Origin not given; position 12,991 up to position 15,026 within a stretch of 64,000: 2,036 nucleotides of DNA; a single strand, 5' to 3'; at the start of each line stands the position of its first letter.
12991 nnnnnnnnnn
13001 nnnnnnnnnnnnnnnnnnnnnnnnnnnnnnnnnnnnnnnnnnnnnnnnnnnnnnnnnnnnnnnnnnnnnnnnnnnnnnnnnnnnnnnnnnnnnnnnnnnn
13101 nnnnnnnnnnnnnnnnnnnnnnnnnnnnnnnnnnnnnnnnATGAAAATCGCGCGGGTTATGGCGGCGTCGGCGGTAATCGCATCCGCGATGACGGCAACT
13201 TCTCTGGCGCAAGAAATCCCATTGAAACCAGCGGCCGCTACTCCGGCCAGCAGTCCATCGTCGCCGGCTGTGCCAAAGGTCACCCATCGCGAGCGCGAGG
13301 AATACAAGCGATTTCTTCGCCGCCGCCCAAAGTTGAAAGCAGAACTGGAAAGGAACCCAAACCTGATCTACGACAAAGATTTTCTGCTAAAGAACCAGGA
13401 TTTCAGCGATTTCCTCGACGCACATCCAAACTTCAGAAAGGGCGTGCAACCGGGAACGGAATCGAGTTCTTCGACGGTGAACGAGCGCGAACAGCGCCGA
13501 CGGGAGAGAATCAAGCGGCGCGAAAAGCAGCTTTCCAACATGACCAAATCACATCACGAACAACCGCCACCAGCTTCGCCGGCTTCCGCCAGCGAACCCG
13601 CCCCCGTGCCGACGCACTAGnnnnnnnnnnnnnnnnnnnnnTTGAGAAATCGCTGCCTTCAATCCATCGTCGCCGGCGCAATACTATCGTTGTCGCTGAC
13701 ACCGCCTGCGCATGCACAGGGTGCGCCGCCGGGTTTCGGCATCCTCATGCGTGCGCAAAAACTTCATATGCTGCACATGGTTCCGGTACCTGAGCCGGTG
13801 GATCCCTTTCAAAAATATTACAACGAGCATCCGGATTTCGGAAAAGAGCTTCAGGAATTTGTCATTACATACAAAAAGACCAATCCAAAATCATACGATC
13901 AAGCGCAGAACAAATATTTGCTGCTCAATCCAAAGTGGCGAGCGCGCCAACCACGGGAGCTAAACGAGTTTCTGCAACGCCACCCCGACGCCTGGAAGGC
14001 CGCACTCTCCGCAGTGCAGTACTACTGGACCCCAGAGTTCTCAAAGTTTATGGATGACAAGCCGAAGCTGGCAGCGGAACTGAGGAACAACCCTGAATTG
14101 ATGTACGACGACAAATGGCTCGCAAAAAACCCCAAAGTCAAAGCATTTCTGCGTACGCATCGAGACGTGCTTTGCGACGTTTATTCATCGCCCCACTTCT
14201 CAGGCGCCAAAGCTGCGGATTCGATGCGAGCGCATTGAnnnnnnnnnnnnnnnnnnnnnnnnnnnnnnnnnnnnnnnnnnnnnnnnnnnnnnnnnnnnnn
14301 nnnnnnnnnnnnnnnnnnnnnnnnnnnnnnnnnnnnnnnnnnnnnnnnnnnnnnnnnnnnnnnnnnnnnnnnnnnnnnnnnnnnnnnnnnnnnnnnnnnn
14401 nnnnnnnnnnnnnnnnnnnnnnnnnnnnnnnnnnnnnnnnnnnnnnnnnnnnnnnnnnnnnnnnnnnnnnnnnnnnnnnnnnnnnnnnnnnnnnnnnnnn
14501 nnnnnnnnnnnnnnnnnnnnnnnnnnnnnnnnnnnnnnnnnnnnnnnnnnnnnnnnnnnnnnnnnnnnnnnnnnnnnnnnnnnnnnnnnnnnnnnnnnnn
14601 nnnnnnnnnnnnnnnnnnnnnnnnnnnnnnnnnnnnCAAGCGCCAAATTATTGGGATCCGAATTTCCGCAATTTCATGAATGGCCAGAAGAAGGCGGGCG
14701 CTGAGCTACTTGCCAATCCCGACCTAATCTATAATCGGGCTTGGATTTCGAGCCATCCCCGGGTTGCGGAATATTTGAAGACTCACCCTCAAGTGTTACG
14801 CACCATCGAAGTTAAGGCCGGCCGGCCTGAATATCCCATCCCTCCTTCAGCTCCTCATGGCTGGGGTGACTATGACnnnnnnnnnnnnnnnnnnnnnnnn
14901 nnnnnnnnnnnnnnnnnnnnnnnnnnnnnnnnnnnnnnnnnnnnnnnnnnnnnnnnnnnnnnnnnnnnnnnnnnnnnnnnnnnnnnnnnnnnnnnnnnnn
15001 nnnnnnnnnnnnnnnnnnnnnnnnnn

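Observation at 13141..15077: Tandem cluster of three paralogous small secreted proteins built from a recurring HP...NP module; no family recognised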

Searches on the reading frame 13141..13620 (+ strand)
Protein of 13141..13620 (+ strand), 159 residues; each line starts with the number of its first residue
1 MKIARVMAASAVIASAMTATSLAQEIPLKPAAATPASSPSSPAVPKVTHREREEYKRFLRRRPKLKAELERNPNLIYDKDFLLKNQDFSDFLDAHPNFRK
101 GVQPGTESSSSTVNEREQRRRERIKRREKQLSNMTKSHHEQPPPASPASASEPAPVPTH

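Call 4: search_protein_families(library=pfam, proteins=[window:13141-13620:+], max_evalue=1)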
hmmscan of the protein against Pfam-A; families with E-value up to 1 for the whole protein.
window:13141-13620:+ (159 aa): 0 families

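Call 5: search_protein_families(library=ncbifam, proteins=[window:13141-13620:+], max_evalue=1)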
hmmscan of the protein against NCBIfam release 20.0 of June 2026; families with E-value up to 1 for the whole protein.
window:13141-13620:+ (159 aa): 0 families

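Call 78: list_cluster_members(proteins=[window:13141-13620:+, P0080, window:13747-14238:+, window:62934-63308:+, window:62850-63308:+, window:16754-17311:+])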
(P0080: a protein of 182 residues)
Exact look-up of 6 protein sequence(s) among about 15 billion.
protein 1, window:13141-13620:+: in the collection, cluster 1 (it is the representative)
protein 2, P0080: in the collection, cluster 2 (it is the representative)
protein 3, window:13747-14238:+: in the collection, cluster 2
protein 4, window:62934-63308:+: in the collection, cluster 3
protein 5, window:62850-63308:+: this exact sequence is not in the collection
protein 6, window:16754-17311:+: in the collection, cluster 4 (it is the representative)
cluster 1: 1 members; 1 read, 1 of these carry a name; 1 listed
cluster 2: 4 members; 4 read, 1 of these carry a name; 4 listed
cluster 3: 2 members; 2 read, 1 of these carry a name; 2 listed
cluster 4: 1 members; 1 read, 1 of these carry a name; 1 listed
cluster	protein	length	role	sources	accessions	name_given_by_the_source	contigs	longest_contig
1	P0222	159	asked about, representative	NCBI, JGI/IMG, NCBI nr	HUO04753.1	MAG TPA: hypothetical protein VMU16_06100 [Candidatus Binataceae bacterium] | hypothetical protein [Candidatus Binataceae bacterium]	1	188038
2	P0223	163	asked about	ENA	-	-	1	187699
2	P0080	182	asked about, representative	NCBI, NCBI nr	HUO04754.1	MAG TPA: hypothetical protein VMU16_06105 [Candidatus Binataceae bacterium] | hypothetical protein [Candidatus Binataceae bacterium]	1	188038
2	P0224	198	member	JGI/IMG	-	-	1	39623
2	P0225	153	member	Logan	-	-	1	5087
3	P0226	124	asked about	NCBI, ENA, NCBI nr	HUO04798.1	MAG TPA: hypothetical protein VMU16_06325 [Candidatus Binataceae bacterium] | hypothetical protein [Candidatus Binataceae bacterium]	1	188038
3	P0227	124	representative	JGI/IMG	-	-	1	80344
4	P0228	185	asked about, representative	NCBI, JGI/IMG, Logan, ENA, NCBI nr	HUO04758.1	MAG TPA: hypothetical protein VMU16_06125 [Candidatus Binataceae bacterium] | hypothetical protein [Candidatus Binataceae bacterium]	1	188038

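Call 90: search_protein_families(library=phrogs, proteins=[window:13141-13620:+], max_evalue=0.01)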
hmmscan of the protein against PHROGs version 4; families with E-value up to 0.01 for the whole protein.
window:13141-13620:+ (159 aa): 0 families

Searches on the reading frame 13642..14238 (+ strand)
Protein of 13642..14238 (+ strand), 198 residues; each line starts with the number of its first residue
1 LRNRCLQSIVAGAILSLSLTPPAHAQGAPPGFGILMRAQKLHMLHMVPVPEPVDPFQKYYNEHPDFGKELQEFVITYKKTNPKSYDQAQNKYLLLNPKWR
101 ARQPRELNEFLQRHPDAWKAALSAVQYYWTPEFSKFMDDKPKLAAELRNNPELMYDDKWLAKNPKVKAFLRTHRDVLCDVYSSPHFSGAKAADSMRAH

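Call 4: search_protein_families(library=pfam, proteins=[window:13642-14238:+], max_evalue=1)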
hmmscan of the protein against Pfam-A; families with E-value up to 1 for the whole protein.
window:13642-14238:+ (198 aa): 2 families
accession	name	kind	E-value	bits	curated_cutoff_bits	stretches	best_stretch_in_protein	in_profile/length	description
PF16525.10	MHB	-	0.011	16.3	27.4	0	41-72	33-64/77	Haemophore, haem-binding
PF23713.2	WH_Egal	-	0.14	13.1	27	0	103-116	42-55/69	Egalitarian winged helix domain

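Call 5: search_protein_families(library=ncbifam, proteins=[window:13642-14238:+], max_evalue=1)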
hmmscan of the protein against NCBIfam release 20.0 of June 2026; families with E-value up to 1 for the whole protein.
window:13642-14238:+ (198 aa): 1 family
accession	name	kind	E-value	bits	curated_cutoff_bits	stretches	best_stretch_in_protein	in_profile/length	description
TIGR04529.1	MTB_hemophore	subfamily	0.00059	20.7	32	0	106-153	16-66/77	hemophore-related protein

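Call 7: search_solved_structures(query=window:13642-14238:+, max_evalue=10, show_alignments=3)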
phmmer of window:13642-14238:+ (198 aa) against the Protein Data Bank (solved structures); distinct sequences matched with E-value up to 10: 1.
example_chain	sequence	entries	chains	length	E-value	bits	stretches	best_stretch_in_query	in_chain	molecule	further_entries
6hiv_A0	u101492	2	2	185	1.8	11.6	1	39-95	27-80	bL27m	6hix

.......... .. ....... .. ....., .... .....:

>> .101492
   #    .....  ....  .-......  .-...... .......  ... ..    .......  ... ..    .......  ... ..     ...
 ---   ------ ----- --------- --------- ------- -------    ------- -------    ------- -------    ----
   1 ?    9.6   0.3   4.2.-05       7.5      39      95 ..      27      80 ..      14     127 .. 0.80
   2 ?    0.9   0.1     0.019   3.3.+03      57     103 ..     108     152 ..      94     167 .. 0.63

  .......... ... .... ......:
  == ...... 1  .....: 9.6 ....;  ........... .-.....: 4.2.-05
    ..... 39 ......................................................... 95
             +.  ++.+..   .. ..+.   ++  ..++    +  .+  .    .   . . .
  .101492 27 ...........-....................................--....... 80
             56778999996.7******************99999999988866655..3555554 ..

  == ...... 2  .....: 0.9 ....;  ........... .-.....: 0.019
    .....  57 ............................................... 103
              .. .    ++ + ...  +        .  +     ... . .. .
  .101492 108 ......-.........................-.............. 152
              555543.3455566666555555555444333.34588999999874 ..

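Call 90: search_protein_families(library=phrogs, proteins=[window:13642-14238:+], max_evalue=0.01)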
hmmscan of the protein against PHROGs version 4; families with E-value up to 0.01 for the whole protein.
window:13642-14238:+ (198 aa): 0 families

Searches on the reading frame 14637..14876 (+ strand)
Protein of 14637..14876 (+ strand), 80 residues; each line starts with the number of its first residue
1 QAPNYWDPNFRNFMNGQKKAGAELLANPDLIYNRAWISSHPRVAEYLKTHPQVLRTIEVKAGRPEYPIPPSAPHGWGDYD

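Call 35: search_solved_structures(query=A3, max_evalue=10, show_alignments=2)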
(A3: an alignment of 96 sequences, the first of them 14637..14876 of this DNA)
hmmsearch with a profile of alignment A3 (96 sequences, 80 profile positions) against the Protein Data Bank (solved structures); distinct sequences matched with E-value up to 10: 10.
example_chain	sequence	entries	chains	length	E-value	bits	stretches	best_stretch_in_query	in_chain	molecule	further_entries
8j3y_A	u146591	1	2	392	0.15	15.2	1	41-69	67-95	Putative polysaccharide-binding protein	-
8j3x_A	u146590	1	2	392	0.19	14.9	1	41-69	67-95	Putative polysaccharide-binding protein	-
1y3n_A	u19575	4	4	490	0.21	14.7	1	39-60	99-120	AlgQ1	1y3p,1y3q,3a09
3vlu_A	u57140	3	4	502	0.22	14.6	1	39-60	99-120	AlgQ1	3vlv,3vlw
5tkm_A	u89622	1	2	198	0.8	12.8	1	42-72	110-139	DNA dC->dU-editing enzyme APOBEC-3B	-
5ks8_A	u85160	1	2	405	0.86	12.7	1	31-51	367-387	Pyruvate carboxylase subunit alpha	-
1lqx_A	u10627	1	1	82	1.1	12.4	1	42-66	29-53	cytochrome b5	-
8vud_A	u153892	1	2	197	1.3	12.2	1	42-72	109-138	DNA dC->dU-editing enzyme APOBEC-3F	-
3may_A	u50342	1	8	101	1.5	12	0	9-23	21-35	POSSIBLE EXPORTED PROTEIN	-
1tp4_A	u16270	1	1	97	5.2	10.2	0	27-67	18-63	UV excision repair protein RAD23 homolog A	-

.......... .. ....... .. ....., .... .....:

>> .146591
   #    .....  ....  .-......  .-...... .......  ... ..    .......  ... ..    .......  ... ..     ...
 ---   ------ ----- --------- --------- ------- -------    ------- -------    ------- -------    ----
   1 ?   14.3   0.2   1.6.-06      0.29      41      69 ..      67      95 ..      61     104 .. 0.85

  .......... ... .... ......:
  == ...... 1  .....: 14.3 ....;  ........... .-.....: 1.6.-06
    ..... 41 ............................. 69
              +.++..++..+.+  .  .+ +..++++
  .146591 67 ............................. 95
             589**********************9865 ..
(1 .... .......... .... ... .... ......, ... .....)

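Call 36: search_protein_families(library=pfam, alignment_id=A3, max_evalue=0.01)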
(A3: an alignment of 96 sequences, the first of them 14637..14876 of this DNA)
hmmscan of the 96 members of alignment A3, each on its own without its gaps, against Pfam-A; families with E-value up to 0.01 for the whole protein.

A. member 1, window:14637-14876:+ (80 aa): 1 family
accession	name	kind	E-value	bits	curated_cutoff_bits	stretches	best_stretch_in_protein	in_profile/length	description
PF18312.6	ScsC_N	-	0.0056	16.8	25.8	0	42-55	8-21/34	Copper resistance protein ScsC N-terminal domain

B. families by the number of members that match (of 96 scanned): 19 families
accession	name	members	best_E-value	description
PF16525.10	MHB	42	4.6e-06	Haemophore, haem-binding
PF09280.16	XPC-binding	15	8.8e-05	XPC-binding domain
PF23195.1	UBQLN1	11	2.2e-06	Ubiquilin-1-like domain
PF21096.2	RecA_C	9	0.00047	RecA C-terminal domain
PF18882.5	DUF5647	7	0.00026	Family of unknown function (DUF5647)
PF07533.21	BRK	6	0.00028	BRK domain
PF24335.1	DUF7503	6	0.00058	Family of unknown function (DUF7503)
PF25591.1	LRV_2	4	3.9e-05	Leucine Rich Repeat Variant domain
PF23713.2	WH_Egal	2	0.00086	Egalitarian winged helix domain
PF14071.11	YlbD_coat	2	0.0038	Putative coat protein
PF12652.12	CotJB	2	0.0061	CotJB protein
PF24851.1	DUF7725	1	0.00025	Domain of unknown function (DUF7725)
PF22621.2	CurL-like_PKS_C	1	0.002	CurL-like, PKS C-terminal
PF02671.26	PAH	1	0.0029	Paired amphipathic helix repeat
PF20420.3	DUF6702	1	0.0049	Domain of unknown function (DUF6702)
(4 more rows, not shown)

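Call 59: find_homologous_proteins(query=A3, max_evalue=0.00001)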
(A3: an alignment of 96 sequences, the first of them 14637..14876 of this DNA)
Query A3 (96 sequences) (80 aa, profile of the alignment): 26 proteins with E <= 0.00001 among 150 candidates.
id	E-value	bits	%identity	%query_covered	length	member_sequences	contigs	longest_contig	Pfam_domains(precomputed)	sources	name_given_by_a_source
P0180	9.2e-39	149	26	90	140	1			-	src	-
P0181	3.2e-34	134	33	56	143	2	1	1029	PF16525.11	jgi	-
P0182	4.2e-34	134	27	51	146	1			-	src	-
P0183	1.3e-33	132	44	51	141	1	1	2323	PF09280.17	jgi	jgi:YHS domain-containing protein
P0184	4.4e-33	131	33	56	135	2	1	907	-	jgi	jgi:hypothetical protein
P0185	1.4e-32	129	33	61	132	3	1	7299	-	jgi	jgi:GrpB-like predicted nucleotidyltransferase (UPF0157 family)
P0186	1.2e-27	113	42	56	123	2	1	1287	-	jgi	-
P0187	1.3e-27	113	31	61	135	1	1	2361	-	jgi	jgi:hypothetical protein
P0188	1.9e-27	113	24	51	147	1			-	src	-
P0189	4.4e-26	108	25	55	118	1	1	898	-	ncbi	-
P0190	1.6e-25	107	35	61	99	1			-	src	-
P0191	3.0e-25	106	29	39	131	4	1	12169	-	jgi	-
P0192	1.7e-24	103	30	55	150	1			-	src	-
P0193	1.1e-23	101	25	55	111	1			-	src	-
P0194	7.5e-23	98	31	61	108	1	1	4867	-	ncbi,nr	ncbi:MAG TPA: hypothetical protein VMG63_07650 [Terriglobia bacterium]|nr:hypothetical protein [Terr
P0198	3.8e-19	86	39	39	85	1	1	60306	-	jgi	-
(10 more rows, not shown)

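Call 65: search_protein_families(library=ncbifam, alignment_id=A3, max_evalue=0.01)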
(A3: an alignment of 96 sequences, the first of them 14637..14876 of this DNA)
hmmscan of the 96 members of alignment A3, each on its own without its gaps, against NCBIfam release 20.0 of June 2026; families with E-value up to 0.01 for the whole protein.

A. member 1, window:14637-14876:+ (80 aa): 0 families

B. families by the number of members that match (of 96 scanned): 5 families
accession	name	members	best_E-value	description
TIGR04529.1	MTB_hemophore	59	2e-08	hemophore-related protein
NF011282.0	PRK14692.1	2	0.0067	flagellar hook-associated protein FlgL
NF033631.1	SLATT_5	1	0.0028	SLATT domain-containing protein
NF053569.1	CMthbtnMutMMLI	1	0.0071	4-carboxymethyl-4-methylbutenolide mutase MmlI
NF058535.1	antiphage_EruA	1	0.0073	NACHT domain-containing antiphage protein EruA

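Call 76: predict_structure(alignment_id=A3)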
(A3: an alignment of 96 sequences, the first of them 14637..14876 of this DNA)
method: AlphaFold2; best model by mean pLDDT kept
length: 80 residues; sequences in the alignment: 96
mean_pLDDT: 78.7   pTM: 0.63
mean pLDDT of the five models: 78.7, 78.0, 76.3, 75.6, 74.7
residues with pLDDT >= 90: 33; 70-90: 24; 50-70: 14; < 50: 9
segments of 3 or more residues with pLDDT < 50: 72-75, 77-80
pLDDT, mean of each block of 10 residues (from residue 1): 71 91 90 93 93 84 62 46
secondary structure, 60 per line:
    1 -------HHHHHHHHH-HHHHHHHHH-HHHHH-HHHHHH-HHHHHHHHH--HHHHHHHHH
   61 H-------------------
elements in order: H8-16 H18-26 H28-32 H34-39 H41-49 H52-61

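Call 83: find_encoding_contigs(protein=P0198, flank=6000, max_places=2)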
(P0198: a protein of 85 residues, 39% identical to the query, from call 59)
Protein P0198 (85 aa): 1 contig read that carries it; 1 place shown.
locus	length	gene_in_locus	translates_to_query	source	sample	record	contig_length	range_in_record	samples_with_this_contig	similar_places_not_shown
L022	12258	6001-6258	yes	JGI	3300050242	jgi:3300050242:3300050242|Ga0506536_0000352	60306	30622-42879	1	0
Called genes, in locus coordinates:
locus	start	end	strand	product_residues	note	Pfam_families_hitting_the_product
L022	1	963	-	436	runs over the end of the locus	PF00206:Lyase_1, PF10397:ADSL_C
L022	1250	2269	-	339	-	PF08100:Dimerisation, PF00891:Methyltransf_2, PF08242:Methyltransf_12, PF13649:Methyltransf_25 (weak)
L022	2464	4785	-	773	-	PF00486:Trans_reg_C, PF13414:TPR_11 (faint), PF17874:TPR_MalT (faint), PF13424:TPR_12 (faint), PF00515:TPR_1 (faint), PF07719:TPR_2 (faint), PF13181:TPR_8 (faint), PF14559:TPR_19 (weak), +5 more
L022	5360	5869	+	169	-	PF07883:Cupin_2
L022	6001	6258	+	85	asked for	-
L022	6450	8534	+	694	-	PF03571:Peptidase_M49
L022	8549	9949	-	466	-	-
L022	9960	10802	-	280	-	PF23023:Anti-Pycsar_Apyc1, PF00753:Lactamase_B, PF12706:Lactamase_B_2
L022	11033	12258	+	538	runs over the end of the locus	PF13428:TPR_14 (faint), PF14559:TPR_19 (faint)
